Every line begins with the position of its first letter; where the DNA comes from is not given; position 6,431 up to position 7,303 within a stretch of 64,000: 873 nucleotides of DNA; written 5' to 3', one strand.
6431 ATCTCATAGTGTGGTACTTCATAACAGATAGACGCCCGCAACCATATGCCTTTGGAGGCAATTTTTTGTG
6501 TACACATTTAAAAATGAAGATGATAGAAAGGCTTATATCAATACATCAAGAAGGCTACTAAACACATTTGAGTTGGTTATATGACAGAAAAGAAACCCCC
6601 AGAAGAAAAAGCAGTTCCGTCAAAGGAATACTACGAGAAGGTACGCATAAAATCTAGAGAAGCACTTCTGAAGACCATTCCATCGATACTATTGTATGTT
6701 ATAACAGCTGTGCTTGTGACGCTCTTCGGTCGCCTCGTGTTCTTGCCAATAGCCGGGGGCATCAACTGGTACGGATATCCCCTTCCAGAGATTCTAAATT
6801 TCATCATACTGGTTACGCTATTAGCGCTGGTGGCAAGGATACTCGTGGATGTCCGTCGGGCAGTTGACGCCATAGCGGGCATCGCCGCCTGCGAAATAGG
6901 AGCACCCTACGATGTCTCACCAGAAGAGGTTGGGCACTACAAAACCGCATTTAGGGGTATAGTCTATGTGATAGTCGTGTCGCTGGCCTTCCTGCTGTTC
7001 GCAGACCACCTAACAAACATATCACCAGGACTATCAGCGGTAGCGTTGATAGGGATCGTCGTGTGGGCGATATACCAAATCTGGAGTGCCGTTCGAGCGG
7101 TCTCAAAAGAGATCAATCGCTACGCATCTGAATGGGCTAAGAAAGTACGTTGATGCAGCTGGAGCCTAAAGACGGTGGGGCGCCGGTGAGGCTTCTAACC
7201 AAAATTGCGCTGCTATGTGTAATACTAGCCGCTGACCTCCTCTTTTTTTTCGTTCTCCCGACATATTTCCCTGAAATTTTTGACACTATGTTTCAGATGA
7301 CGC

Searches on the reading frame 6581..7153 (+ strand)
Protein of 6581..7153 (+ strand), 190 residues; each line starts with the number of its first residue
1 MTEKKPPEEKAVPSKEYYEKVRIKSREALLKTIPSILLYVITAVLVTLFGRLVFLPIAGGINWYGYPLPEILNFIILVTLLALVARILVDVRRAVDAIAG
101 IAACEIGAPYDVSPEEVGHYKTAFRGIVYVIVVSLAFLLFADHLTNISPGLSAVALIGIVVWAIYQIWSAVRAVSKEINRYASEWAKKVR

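Call 20: search_protein_families(library=pfam, proteins=[window:6581-7153:+], max_evalue=0.001)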
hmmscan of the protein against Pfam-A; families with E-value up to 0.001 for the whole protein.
window:6581-7153:+ (190 aa): 1 family
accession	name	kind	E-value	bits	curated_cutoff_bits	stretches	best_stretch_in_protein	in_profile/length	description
PF09685.15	DUF4870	-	0.00051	20.5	25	0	127-182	56-101/107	Domain of unknown function (DUF4870)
